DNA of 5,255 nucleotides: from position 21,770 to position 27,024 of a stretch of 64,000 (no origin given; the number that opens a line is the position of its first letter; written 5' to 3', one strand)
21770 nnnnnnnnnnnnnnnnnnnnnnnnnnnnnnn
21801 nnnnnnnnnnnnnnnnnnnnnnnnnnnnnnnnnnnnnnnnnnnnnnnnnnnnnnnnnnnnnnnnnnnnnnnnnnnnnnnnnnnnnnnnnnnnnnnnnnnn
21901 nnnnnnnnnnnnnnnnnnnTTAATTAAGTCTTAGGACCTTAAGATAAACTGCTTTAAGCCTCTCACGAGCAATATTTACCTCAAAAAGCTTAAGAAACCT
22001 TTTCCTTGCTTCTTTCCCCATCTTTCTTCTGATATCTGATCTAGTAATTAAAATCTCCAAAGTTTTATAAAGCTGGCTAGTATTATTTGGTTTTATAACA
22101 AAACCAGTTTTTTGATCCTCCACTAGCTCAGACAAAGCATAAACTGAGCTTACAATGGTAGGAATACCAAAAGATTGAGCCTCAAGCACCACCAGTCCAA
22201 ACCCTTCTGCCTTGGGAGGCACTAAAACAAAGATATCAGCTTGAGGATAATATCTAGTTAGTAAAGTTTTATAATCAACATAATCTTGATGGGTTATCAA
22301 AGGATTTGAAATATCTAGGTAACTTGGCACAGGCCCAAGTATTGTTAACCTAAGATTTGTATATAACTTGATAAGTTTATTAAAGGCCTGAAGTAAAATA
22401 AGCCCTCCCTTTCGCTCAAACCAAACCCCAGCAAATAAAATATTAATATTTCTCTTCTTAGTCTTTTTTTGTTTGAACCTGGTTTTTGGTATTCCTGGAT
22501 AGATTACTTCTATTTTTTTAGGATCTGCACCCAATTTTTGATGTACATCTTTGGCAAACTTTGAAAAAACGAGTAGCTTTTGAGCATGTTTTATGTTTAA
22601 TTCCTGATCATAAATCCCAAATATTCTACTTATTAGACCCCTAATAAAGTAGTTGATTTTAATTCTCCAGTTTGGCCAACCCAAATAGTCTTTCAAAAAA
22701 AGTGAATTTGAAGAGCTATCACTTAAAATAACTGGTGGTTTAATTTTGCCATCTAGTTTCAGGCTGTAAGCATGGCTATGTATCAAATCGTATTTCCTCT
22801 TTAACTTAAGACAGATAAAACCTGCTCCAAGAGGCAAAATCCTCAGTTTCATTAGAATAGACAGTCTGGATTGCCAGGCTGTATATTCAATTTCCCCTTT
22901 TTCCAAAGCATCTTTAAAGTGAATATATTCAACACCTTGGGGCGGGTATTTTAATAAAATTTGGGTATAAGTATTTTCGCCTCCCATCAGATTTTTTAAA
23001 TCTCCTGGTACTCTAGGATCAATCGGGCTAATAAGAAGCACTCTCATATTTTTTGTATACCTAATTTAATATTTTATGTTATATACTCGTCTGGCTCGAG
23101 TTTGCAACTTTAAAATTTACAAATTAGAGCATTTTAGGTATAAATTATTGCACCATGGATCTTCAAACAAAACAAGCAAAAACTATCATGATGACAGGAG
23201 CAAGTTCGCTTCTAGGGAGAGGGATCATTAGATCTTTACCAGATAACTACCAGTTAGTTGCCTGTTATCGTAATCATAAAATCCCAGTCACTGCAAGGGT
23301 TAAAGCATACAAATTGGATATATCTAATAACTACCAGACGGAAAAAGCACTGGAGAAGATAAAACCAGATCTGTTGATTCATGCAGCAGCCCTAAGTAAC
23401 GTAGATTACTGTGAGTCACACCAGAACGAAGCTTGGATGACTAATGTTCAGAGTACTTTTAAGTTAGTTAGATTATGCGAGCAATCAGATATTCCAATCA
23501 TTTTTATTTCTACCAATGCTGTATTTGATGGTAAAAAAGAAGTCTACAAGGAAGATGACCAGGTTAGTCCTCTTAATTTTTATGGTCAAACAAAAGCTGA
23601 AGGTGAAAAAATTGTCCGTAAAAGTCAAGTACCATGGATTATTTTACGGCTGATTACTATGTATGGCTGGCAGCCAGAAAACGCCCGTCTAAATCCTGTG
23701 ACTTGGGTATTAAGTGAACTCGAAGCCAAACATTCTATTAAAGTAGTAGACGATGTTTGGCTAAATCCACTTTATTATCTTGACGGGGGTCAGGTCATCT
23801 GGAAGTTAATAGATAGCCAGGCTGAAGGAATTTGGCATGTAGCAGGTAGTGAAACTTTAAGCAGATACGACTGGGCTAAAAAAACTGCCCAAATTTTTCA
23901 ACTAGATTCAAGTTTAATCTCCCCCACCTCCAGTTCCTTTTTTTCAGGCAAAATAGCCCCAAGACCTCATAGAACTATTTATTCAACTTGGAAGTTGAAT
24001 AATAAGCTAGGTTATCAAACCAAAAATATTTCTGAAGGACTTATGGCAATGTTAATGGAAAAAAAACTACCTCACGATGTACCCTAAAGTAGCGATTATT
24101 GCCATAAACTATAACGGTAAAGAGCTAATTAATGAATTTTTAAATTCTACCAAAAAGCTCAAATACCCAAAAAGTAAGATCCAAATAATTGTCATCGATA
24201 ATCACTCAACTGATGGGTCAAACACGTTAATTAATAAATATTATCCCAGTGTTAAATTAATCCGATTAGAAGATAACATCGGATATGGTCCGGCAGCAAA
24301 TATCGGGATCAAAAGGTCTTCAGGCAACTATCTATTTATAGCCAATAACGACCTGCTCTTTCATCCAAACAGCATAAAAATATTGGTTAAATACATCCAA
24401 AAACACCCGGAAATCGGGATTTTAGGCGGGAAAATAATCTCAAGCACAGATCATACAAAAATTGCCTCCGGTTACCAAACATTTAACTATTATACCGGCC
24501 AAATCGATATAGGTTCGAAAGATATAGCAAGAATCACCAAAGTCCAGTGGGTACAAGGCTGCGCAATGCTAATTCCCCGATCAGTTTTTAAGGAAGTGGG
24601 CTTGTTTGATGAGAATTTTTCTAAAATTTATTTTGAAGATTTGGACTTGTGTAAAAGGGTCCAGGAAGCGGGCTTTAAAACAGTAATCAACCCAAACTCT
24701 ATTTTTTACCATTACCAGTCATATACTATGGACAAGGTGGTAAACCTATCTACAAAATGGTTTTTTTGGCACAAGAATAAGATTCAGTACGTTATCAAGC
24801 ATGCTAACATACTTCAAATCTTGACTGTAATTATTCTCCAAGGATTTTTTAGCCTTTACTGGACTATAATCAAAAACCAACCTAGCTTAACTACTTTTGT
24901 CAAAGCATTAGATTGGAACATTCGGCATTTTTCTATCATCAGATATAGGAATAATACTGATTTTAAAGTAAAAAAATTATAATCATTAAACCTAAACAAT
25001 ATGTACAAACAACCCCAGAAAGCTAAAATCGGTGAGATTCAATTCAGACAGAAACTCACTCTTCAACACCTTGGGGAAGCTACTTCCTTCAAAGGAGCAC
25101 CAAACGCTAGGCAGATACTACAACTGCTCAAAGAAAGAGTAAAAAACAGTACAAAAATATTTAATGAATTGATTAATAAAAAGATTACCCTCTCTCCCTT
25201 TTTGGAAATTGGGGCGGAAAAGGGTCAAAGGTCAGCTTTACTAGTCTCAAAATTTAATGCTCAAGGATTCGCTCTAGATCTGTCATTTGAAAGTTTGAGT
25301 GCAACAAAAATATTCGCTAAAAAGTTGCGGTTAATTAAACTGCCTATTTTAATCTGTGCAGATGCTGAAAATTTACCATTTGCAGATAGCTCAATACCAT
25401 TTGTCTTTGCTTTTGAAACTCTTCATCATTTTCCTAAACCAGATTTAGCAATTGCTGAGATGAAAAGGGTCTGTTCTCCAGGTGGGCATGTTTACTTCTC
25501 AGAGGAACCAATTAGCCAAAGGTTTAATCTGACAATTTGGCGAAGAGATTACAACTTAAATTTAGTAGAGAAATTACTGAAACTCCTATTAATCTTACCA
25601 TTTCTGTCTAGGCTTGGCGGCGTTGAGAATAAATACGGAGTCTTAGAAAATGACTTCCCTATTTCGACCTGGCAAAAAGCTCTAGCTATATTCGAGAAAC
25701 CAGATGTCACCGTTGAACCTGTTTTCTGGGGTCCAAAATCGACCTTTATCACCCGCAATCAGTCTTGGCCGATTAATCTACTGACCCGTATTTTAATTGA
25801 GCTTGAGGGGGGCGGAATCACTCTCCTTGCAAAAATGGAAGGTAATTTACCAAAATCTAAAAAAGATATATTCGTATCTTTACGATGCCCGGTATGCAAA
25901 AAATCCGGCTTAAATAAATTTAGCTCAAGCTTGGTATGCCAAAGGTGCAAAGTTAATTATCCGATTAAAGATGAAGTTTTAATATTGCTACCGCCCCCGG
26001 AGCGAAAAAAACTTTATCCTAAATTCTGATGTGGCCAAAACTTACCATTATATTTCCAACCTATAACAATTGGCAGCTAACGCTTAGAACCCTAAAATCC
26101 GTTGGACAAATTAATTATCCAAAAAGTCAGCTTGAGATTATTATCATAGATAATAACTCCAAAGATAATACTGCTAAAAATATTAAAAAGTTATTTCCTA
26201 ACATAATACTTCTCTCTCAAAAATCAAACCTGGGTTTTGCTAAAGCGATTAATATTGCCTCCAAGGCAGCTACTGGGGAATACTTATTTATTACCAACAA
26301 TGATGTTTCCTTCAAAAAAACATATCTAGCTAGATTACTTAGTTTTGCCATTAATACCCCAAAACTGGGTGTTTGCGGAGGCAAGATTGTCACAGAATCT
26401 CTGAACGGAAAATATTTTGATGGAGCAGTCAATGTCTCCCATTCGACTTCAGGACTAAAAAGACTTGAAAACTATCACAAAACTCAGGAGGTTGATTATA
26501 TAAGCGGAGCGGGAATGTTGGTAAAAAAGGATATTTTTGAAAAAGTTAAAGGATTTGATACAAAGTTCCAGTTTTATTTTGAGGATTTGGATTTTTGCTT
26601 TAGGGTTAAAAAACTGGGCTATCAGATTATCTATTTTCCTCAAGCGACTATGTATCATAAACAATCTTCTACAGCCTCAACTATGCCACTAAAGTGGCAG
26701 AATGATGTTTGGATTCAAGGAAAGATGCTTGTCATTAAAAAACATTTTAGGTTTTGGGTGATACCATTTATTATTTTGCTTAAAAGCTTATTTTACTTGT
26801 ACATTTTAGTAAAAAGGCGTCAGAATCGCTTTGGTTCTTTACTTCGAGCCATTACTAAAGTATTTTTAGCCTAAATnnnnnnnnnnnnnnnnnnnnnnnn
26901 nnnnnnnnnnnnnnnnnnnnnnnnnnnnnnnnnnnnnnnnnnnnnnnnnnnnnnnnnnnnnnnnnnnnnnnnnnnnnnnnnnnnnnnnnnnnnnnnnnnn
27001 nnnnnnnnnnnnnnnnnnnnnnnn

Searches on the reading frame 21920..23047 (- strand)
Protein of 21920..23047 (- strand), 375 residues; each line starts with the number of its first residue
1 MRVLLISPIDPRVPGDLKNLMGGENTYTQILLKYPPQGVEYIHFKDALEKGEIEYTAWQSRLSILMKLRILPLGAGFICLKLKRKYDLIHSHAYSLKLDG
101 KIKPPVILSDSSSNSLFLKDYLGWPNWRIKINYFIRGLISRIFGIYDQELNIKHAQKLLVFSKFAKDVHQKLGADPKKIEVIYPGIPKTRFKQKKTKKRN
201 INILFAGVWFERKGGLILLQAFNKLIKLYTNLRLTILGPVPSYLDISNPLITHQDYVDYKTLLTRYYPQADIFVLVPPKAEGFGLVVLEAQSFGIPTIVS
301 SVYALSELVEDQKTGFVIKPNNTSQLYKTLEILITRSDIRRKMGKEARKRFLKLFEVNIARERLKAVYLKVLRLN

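Call 23: search_protein_families(library=pfam, proteins=[window:21920-23047:-], max_evalue=0.001)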
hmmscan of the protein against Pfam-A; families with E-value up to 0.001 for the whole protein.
window:21920-23047:- (375 aa): 4 families
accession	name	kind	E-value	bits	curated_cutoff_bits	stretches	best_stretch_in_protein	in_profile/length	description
PF00534.26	Glycos_transf_1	-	1.2e-25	90.5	26.4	1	190-350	6-172/172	Glycosyl transferases group 1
PF13692.12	Glyco_trans_1_4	-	6.1e-20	72.4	27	1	202-334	3-140/142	Glycosyl transferases group 1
PF20706.3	GT4-conflict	-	4e-09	36.4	26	1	169-312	166-323/385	Family 4 Glycosyltransferase in conflict systems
PF13439.12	Glyco_transf_4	-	2.6e-07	31.3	28.5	1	82-187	69-167/170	Glycosyltransferase Family 4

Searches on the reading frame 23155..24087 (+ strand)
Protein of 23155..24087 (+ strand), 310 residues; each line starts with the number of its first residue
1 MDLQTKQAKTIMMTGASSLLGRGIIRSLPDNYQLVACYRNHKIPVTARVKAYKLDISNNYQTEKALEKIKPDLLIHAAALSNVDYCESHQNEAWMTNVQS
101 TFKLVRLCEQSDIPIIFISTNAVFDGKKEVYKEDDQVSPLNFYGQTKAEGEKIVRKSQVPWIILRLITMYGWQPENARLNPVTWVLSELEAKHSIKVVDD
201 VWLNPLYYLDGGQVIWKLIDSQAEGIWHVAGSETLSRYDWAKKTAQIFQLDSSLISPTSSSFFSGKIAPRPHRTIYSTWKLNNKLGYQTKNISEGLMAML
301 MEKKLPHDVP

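Call 44: search_protein_families(library=pfam, proteins=[window:23155-24087:+], max_evalue=0.00001)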
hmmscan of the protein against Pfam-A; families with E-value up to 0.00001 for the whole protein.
window:23155-24087:+ (310 aa): 7 families
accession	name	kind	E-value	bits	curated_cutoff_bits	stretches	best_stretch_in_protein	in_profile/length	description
PF04321.23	RmlD_sub_bind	-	1.3e-56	192.2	27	1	10-302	2-284/287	RmlD substrate binding domain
PF01370.27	Epimerase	-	7e-25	88.3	20.9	1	11-221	1-227/240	NAD dependent epimerase/dehydratase family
PF16363.11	GDP_Man_Dehyd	-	1e-12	48.7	27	1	34-156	39-166/332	GDP-mannose 4,6 dehydratase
PF07993.18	NAD_binding_4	-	2.6e-12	46.9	20.1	1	70-182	88-219/258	Male sterility protein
PF02719.21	Polysacc_synt_2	-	9e-12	45.2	20.2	1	51-156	58-151/293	Polysaccharide biosynthesis protein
PF01073.25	3Beta_HSD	-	3.5e-08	33.3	22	1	47-157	44-160/280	3-beta hydroxysteroid dehydrogenase/isomerase family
PF13460.12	NAD_binding_10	-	6.6e-06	26.6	27.2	1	15-168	1-145/184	NAD(P)H-binding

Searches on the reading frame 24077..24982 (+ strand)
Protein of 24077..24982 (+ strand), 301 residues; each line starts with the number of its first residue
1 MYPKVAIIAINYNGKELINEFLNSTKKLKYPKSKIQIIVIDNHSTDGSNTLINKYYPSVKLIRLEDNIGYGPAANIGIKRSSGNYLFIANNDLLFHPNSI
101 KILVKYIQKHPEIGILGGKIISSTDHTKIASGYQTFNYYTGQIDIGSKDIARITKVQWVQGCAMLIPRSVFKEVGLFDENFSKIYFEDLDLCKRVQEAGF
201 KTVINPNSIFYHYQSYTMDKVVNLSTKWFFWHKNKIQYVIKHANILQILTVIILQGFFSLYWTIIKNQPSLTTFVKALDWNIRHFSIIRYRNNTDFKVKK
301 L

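Call 44: search_protein_families(library=pfam, proteins=[window:24077-24982:+], max_evalue=0.00001)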
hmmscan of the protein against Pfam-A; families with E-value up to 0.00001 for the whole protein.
window:24077-24982:+ (301 aa): 5 families
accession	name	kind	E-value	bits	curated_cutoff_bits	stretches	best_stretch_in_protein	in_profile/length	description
PF00535.33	Glycos_transf_2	-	4.3e-23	82.5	23.3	1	7-174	2-167/168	Glycosyl transferase family 2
PF13641.12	Glyco_tranf_2_3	-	5.8e-18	66.2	27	1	3-229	1-228/230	Glycosyltransferase like family 2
PF10111.15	Glyco_tranf_2_2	-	1.1e-10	42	27.3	1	12-219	9-223/276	Glycosyltransferase like family 2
PF13632.12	Glyco_trans_2_3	-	4e-10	40.3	27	1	92-266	8-178/198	Glycosyl transferase family group 2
PF13712.12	Glyco_tranf_2_5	-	1e-09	38.9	27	1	59-206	30-181/210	Glycosyltransferase like family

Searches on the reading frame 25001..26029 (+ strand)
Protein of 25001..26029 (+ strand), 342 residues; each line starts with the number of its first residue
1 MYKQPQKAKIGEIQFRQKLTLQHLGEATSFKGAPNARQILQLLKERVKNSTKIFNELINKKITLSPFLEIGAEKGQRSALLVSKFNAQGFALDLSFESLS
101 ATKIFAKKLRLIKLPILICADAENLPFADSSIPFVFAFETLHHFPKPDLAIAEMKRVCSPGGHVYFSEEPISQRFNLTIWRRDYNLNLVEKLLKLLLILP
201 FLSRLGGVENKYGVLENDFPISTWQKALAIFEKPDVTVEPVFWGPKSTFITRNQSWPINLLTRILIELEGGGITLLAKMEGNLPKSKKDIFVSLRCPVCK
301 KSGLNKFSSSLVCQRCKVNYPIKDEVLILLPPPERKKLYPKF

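Call 44: search_protein_families(library=pfam, proteins=[window:25001-26029:+], max_evalue=0.00001)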
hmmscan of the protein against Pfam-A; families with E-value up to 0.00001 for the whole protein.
window:25001-26029:+ (342 aa): 5 families
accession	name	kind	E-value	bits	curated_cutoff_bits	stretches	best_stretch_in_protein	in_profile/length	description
PF08241.18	Methyltransf_11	-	2.4e-17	63.8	21.2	1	68-166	1-95/95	Methyltransferase domain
PF13649.12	Methyltransf_25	-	1.4e-12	48.6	27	1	68-162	2-97/97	Methyltransferase domain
PF13847.12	Methyltransf_31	-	2.2e-09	37.6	27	1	67-170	7-113/145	Methyltransferase domain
PF13489.12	Methyltransf_23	-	7e-07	29.6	27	1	55-168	14-118/164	Methyltransferase domain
PF08242.18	Methyltransf_12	-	8e-06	26.9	30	0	68-164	1-98/98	Methyltransferase domain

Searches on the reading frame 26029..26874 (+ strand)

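Call 44: search_protein_families(library=pfam, proteins=[window:26029-26874:+], max_evalue=0.00001)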
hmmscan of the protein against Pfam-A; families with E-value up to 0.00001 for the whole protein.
window:26029-26874:+ (281 aa): 4 families
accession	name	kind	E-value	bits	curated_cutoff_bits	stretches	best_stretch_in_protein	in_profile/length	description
PF00535.33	Glycos_transf_2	-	1e-27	97.5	23.3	1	6-173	1-167/168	Glycosyl transferase family 2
PF13641.12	Glyco_tranf_2_3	-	7.5e-16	59.3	27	1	3-215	1-216/230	Glycosyltransferase like family 2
PF13632.12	Glyco_trans_2_3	-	1e-10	42.2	27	1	92-248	8-160/198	Glycosyl transferase family group 2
PF13712.12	Glyco_tranf_2_5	-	3.4e-07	30.6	27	1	68-213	39-192/210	Glycosyltransferase like family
